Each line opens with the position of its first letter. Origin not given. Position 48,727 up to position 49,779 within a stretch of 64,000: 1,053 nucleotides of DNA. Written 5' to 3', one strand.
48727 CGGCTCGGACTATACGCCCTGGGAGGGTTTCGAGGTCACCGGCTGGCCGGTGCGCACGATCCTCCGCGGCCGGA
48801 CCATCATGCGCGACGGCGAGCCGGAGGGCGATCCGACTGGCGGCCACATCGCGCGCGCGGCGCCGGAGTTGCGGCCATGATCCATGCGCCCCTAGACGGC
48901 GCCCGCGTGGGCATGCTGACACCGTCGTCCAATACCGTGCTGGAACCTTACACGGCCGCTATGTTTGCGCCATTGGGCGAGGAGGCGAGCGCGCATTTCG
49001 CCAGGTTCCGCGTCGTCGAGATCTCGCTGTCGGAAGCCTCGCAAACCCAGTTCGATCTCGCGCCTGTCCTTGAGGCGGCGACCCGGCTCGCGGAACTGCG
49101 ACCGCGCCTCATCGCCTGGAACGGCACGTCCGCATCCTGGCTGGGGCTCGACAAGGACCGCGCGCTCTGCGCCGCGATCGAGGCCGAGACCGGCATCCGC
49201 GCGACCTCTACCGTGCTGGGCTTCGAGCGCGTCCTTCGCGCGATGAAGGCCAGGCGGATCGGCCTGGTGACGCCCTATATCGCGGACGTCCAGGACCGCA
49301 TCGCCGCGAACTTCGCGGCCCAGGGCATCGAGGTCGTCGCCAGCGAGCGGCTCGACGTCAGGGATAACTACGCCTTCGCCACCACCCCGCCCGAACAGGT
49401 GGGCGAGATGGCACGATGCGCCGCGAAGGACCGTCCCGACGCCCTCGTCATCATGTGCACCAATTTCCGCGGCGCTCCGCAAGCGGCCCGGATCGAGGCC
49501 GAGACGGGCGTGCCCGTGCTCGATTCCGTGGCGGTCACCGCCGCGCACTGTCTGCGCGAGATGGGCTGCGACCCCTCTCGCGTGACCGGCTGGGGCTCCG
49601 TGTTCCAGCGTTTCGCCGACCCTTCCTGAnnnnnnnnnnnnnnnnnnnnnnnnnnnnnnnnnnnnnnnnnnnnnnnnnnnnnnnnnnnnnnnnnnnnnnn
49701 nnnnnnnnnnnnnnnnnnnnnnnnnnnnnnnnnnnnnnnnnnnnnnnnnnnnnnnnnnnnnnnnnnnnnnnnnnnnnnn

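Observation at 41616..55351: Tightly coupled operon combining an ABC importer, a cyclic amidohydrolase, a TRAP transporter and an amidase: cyclic imide/ureide pathway of unassigned substrate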

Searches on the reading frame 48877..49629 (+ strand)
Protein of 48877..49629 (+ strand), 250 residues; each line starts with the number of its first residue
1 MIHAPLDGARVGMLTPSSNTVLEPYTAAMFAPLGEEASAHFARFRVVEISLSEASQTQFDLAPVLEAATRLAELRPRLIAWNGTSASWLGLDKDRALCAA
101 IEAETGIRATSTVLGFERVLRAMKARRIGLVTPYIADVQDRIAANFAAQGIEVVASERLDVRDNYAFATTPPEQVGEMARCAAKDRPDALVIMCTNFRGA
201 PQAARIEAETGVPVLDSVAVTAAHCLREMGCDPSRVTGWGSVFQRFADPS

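Call 5: search_protein_families(library=pfam, proteins=[window:48877-49629:+])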
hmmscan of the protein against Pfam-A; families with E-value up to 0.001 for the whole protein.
window:48877-49629:+ (250 aa): 2 families
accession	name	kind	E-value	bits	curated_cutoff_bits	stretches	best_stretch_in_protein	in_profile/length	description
PF17645.6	Amdase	-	2e-20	73.9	25.9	1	42-242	23-227/228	Arylmalonate decarboxylase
PF01177.27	Asp_Glu_race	-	1.1e-09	38.9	31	1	61-224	53-210/211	Asp/Glu/Hydantoin racemase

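Call 7: search_protein_families(library=ncbifam, proteins=[window:48877-49629:+], max_evalue=0.00001)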
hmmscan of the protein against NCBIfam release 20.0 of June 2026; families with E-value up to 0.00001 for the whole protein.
window:48877-49629:+ (250 aa): 2 families
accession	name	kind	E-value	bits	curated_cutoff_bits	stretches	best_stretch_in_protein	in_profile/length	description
TIGR02990.1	ectoine_eutA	equivalog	1.8e-23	83.3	318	1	70-243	66-237/239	ectoine utilization protein EutA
NF052327.1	arylmal_decarb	equivalog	1.5e-19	70.5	225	1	43-243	26-230/231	arylmalonate decarboxylase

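Call 18: search_solved_structures(query=window:48877-49629:+, max_evalue=0.01, show_alignments=2)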
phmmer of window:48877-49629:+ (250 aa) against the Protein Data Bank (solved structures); distinct sequences matched with E-value up to 0.01: 9.
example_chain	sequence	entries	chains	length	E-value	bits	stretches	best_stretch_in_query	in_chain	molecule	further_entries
2xec_A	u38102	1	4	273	1.6e-16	64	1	9-243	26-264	PUTATIVE MALEATE ISOMERASE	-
2xed_A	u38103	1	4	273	2.8e-16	63.2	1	9-243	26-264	PUTATIVE MALEATE ISOMERASE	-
4fq7_A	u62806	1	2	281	1.9e-11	47.3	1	8-243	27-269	Maleate cis-trans isomerase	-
4fq5_B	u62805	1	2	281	1.1e-10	44.9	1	8-243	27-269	Maleate cis-trans isomerase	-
3dg9_A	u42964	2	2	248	3.9e-10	43.1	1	61-244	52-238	Arylmalonate decarboxylase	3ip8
2vlb_A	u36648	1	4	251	5e-10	42.7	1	61-244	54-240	ARYLMALONATE DECARBOXYLASE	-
3dtv_A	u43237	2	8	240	6.2e-10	42.4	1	61-244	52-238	Arylmalonate decarboxylase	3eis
3ixm_A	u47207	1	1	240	1e-08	38.4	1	62-244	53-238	Arylmalonate decarboxylase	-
3ixl_A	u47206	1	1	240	1e-07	35.2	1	62-244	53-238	Arylmalonate decarboxylase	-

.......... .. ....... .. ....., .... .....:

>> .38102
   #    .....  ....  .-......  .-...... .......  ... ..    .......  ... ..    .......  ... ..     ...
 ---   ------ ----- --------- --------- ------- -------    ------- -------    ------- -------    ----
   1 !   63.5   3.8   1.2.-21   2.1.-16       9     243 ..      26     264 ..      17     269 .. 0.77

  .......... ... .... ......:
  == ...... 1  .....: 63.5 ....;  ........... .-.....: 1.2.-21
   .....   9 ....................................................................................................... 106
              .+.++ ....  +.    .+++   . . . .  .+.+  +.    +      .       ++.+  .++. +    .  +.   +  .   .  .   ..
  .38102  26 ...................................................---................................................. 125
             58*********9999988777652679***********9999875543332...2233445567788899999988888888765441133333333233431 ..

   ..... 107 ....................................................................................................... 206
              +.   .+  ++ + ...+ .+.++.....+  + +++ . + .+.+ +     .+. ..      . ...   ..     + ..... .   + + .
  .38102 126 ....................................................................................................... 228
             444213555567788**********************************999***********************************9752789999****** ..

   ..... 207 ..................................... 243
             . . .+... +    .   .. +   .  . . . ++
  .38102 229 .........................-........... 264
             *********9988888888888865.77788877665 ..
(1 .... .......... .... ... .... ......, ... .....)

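Call 22: find_related_loci(query=window:48877-49629:+, collection=genome_contigs, flank=10000)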
Query window:48877-49629:+ (250 aa) in genome_contigs; peptide patterns used: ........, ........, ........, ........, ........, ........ (x = any residue, [..] = any of these).
112 stretches matched a pattern; 10 encode a relative of the query (tblastn E <= 1e-3); 10 distinct loci.
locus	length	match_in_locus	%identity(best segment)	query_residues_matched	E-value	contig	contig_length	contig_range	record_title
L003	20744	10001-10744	80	1-248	2e-136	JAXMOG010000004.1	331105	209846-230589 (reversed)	MAG: Pseudoprimorskyibacter sp. isolate EC_MBin.44 ECX_75CoAssmbCtg, whole genome shotgun sequence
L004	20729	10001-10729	81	6-248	4e-126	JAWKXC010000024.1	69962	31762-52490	MAG: Paracoccaceae bacterium isolate ABC2.75 ABC2.75.fa-24, whole genome shotgun sequence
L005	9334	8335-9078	74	1-248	6e-124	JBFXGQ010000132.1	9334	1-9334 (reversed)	MAG: Pseudodonghicola sp. isolate CA_2019_TPIn_167 NODE_28050_length_9334_cov_2.797871_TPIn, whole genome shotgun sequen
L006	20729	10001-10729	74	6-248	1e-123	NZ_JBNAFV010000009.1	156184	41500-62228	Amaricoccus tamworthensis strain S261 Scaffold9, whole genome shotgun sequence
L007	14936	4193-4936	74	2-248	6e-123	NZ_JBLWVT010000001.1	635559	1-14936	MAG: Pseudodonghicola sp. isolate EA13-04 A13.024.metabat.2RE.5K@1, whole genome shotgun sequence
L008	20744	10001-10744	73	2-248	6e-123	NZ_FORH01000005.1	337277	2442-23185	Celeribacter neptunius strain DSM 26471, whole genome shotgun sequence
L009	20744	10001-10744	70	1-248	4e-118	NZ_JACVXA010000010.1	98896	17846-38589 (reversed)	Mangrovicoccus algicola strain HB182678 Contig_10, whole genome shotgun sequence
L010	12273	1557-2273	65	10-248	4e-101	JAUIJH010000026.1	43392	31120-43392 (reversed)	MAG: Alphaproteobacteria bacterium isolate Co_bin.305 NODE_5773_length_43392_cov_1.243106, whole genome shotgun sequence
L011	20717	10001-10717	49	6-245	2e-65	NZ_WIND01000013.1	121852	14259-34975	Halovulum marinum strain 2CG4 NODE_14_length_121852_cov_175.679105, whole genome shotgun sequence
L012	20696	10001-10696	44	11-243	6e-63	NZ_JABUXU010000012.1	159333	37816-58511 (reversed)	Advenella sp. FME57 NODE_21_length_159333_cov_475.423, whole genome shotgun sequence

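Call 29: search_solved_structures(query=window:48877-49629:+, max_evalue=1e-9, show_alignments=5)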
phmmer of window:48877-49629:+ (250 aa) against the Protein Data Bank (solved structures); distinct sequences matched with E-value up to 1e-9: 7.
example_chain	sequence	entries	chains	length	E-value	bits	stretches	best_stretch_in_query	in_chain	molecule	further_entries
2xec_A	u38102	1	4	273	1.6e-16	64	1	9-243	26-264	PUTATIVE MALEATE ISOMERASE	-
2xed_A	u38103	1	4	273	2.8e-16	63.2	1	9-243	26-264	PUTATIVE MALEATE ISOMERASE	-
4fq7_A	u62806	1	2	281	1.9e-11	47.3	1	8-243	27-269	Maleate cis-trans isomerase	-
4fq5_B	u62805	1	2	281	1.1e-10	44.9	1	8-243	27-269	Maleate cis-trans isomerase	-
3dg9_A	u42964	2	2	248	3.9e-10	43.1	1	61-244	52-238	Arylmalonate decarboxylase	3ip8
2vlb_A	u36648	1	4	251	5e-10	42.7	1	61-244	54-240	ARYLMALONATE DECARBOXYLASE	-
3dtv_A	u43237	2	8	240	6.2e-10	42.4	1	61-244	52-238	Arylmalonate decarboxylase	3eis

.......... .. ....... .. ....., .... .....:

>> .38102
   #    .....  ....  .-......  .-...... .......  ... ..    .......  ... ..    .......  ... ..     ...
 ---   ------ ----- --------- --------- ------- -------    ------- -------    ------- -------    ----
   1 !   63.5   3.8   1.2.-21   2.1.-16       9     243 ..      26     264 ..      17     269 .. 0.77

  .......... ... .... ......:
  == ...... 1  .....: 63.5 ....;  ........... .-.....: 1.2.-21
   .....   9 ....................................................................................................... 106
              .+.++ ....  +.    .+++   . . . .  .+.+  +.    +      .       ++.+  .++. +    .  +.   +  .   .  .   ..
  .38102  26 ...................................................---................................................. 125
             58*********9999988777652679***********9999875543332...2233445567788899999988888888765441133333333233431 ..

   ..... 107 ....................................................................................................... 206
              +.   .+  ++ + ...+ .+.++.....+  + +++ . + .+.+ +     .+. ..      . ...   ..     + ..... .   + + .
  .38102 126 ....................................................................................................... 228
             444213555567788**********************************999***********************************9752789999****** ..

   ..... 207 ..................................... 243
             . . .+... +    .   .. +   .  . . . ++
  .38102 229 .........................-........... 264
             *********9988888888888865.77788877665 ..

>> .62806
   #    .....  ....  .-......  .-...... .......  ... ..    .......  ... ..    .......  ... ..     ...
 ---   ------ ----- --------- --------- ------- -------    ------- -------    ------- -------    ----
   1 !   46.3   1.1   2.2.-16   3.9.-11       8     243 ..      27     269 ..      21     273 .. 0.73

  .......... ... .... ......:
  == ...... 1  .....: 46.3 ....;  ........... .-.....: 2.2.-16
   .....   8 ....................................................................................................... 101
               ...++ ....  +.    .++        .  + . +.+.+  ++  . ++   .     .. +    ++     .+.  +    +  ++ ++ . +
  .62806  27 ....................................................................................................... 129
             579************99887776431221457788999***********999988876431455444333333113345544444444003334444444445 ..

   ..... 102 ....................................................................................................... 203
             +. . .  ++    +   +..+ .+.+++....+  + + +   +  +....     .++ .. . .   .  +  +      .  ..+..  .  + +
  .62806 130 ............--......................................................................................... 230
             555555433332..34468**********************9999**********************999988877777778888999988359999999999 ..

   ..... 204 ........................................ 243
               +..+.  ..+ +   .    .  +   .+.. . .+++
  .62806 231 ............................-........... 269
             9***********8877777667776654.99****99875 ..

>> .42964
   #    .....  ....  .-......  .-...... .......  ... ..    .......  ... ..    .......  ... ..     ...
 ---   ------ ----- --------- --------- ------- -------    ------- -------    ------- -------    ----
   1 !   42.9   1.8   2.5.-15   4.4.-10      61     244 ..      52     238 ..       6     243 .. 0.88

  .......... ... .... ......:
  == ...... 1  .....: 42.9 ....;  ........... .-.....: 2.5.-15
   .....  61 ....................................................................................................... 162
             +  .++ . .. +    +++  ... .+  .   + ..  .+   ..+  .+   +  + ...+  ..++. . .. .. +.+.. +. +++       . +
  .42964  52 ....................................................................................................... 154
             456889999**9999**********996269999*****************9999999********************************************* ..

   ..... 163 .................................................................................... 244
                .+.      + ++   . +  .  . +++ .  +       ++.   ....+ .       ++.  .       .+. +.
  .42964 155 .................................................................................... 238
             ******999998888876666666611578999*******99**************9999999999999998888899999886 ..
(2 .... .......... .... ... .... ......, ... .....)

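Call 31: find_homologous_proteins(query=window:48877-49629:+, max_evalue=1e-20)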
Query window:48877-49629:+ (250 aa): 5647 proteins with E <= 1e-20 among 8000 candidates; the best 120 are listed.
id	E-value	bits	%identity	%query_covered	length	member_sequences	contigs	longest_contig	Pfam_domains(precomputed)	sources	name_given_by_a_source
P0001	7.9e-159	544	100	100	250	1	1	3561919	PF01177.28,PF17645.7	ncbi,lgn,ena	-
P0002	3.4e-128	444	80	99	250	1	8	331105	PF01177.28,PF17645.7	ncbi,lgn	-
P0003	7.6e-127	440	79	99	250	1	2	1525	PF01177.28,PF17645.7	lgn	-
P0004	1.7e-125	435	79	100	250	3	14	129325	PF01177.28,PF17645.7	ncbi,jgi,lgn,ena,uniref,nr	ncbi:MAG: Asp/Glu/hydantoin racemase [Confluentimicrobium sp.]|jgi:maleate isomerase|uniref:maleate 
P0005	1.2e-124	433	80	99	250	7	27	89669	PF01177.28,PF17645.7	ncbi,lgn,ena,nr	ncbi:MAG: aspartate/glutamate racemase family protein [Paracoccaceae bacterium]|nr:aspartate/glutama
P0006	4.3e-124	431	78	99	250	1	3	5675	PF01177.28,PF17645.7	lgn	-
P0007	9.7e-123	426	80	99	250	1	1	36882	PF01177.28,PF17645.7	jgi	-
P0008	2.1e-118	412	72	99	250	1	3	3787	PF01177.28,PF17645.7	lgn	-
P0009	2.2e-118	412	77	99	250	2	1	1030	PF01177.28,PF17645.7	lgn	-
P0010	1.9e-117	409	74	97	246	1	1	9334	PF01177.28,PF17645.7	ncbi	ncbi:MAG: aspartate/glutamate racemase family protein [Pseudodonghicola sp.]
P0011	4.0e-117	408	74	97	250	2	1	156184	PF01177.28,PF17645.7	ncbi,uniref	ncbi:maleate cis-trans isomerase family protein [Amaricoccus tamworthensis]|uniref:maleate cis-trans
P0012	6.0e-117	407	74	99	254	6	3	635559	PF01177.28,PF17645.7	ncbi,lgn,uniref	ncbi:aspartate/glutamate racemase family protein [Pseudodonghicola sp.]|uniref:maleate cis-trans iso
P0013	2.4e-114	399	74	98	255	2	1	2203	PF01177.28,PF17645.7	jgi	-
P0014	1.0e-113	397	73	99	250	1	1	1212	PF01177.28,PF17645.7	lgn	-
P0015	1.2e-113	397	73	99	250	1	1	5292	PF01177.28,PF17645.7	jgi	-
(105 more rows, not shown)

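Call 32: find_encoding_contigs(protein=P0001, flank=1000, max_places=2)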
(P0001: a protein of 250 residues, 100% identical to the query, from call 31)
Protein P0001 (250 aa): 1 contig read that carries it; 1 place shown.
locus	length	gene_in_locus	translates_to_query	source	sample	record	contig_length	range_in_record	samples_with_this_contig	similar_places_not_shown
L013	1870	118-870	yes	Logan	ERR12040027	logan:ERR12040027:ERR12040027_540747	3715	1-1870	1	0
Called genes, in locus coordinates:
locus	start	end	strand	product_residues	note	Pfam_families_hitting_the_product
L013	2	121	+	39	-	?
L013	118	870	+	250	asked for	PF01177:Asp_Glu_race, PF17645:Amdase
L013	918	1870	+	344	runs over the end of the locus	PF03480:DctP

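Call 44: search_protein_families(library=pfam, proteins=[L006:21-800:+, L006:1612-3009:-, L006:6885-7772:+, L006:15921-16904:+, L006:16926-18359:+, L008:5807-6745:+, L008:4139-5131:-, L007:12568-14184:+, L007:14193-14933:-])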
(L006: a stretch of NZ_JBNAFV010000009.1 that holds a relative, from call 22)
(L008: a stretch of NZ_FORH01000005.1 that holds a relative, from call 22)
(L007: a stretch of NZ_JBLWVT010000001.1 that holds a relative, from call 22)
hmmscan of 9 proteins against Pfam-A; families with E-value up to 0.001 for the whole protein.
L006:21-800:+ (259 aa): 1 family
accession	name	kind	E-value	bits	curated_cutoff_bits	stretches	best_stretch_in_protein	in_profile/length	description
PF02775.26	TPP_enzyme_C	-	2.8e-40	138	21.9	1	94-239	1-150/151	Thiamine pyrophosphate enzyme, C-terminal TPP binding domain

L006:1612-3009:- (465 aa): 2 families
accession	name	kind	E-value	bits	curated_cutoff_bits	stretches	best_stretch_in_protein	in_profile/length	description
PF01979.26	Amidohydro_1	-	5.5e-41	141.4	25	1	94-433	3-344/345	Amidohydrolase family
PF07969.17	Amidohydro_3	-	3.9e-07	30.4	29.7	1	235-400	259-446/472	Amidohydrolase family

L006:6885-7772:+ (295 aa): 1 family
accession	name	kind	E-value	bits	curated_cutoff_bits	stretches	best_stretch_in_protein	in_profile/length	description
PF01522.26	Polysacc_deac_1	-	9.2e-14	51.9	23.1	1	70-160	13-103/124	Polysaccharide deacetylase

L006:15921-16904:+ (327 aa): 2 families
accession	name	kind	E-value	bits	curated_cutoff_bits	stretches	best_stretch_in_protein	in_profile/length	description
PF03466.25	LysR_substrate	-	3.7e-29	102.1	28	1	113-321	2-208/209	LysR substrate binding domain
PF00126.33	HTH_1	-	4.3e-18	65.4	26.6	1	29-88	1-60/60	Bacterial regulatory helix-turn-helix protein, lysR family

L006:16926-18359:+ (477 aa): 2 families
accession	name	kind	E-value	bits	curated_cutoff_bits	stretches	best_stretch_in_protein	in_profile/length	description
PF01547.30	SBP_bac_1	-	5.1e-31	109.2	26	1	78-379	8-306/307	Bacterial extracellular solute-binding protein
PF13416.11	SBP_bac_8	-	1.7e-20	74.4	27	1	82-400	1-272/279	Bacterial extracellular solute-binding protein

L008:5807-6745:+ (312 aa): 2 families
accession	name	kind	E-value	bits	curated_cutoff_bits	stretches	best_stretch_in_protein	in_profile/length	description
PF03466.25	LysR_substrate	-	8.2e-30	104.2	28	1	92-294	3-204/209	LysR substrate binding domain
PF00126.33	HTH_1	-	7.7e-19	67.8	26.6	1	8-66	2-60/60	Bacterial regulatory helix-turn-helix protein, lysR family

L008:4139-5131:- (330 aa): 1 family
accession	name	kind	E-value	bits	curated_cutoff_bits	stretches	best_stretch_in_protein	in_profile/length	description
PF03480.18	DctP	-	2.7e-75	253.8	23.4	1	33-308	6-281/286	Bacterial extracellular solute-binding protein, family 7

L007:12568-14184:+ (538 aa): 1 family
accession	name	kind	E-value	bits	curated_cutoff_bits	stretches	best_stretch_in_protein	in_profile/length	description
PF00733.27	Asn_synthase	-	0.00089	19.4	21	0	175-246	7-76/354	Asparagine synthase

L007:14193-14933:- (246 aa): 1 family
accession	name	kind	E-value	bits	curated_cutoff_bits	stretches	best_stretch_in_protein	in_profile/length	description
PF03466.25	LysR_substrate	-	6.2e-30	104.6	28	1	45-238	7-207/209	LysR substrate binding domain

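Call 66: search_protein_families(library=ncbifam, proteins=[L006:1612-3009:-, L006:6885-7772:+], max_evalue=1e-10)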
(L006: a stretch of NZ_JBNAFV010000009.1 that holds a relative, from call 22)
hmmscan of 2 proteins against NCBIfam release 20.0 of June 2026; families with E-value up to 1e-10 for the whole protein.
L006:1612-3009:- (465 aa): 19 families
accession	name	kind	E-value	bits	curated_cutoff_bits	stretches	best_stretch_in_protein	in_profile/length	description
NF004701.0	PRK06038.1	equivalog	3.1e-69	233.8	609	1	44-463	8-430/432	N-ethylammeline chlorohydrolase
NF006549.0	PRK09045.1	equivalog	1.5e-59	201.8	540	1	56-460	26-440/444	TRZ/ATZ family hydrolase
NF006252.0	PRK08393.1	equivalog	1.4e-57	195.7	617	1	42-458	3-422/424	N-ethylammeline chlorohydrolase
NF005557.0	PRK07228.1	equivalog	1e-56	192.5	522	1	43-463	4-441/445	5'-deoxyadenosine deaminase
NF004995.0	PRK06380.1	subfamily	1.6e-51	175.7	567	1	40-449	1-413/418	metal-dependent hydrolase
NF006055.0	PRK08203.1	equivalog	7.4e-51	173.1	532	1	45-463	10-454/455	8-oxoguanine deaminase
NF006056.0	PRK08204.1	subfamily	3.5e-42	144.7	391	1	43-464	6-445/449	hypothetical protein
NF004801.0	PRK06151.1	subfamily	1e-41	143.3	416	1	81-462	44-465/491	chlorohydrolase family protein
TIGR03314.1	Se_ssnA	subfamily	1.1e-39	136.6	455.5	1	44-462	3-440/441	putative selenium metabolism protein SsnA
NF005540.0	PRK07203.1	equivalog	8.5e-39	133.4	444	1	44-462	4-441/444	putative aminohydrolase SsnA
NF006681.0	PRK09229.1-2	equivalog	1e-35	123.4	362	1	50-456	12-444/451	formimidoylglutamate deiminase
NF009059.0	PRK12393.1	equivalog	1.2e-35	123.1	543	1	52-463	21-459/460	amidohydrolase family protein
TIGR02967.1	guan_deamin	equivalog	4.9e-31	108.1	375.4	1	81-405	31-367/401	guanine deaminase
NF012037.0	PRK15493.1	equivalog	7.9e-31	107.3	779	1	74-454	38-428/435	bifunctional S-methyl-5'-thioadenosine deaminase/S-adenosylhomocysteine deaminase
NF005211.0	PRK06687.1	equivalog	9e-30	103.8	703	1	48-438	8-412/419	TRZ/ATZ family protein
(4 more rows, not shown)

L006:6885-7772:+ (295 aa): 2 families
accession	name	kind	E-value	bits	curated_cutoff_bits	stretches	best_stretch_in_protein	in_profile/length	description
TIGR03212.1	uraD_N-term-dom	equivalog_domain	1.6e-76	257.2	424.6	1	4-291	2-295/297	allantoinase PuuE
TIGR03006.1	pepcterm_polyde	equivalog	1.3e-17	63.8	276.2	1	75-185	33-146/272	XrtA system polysaccharide deacetylase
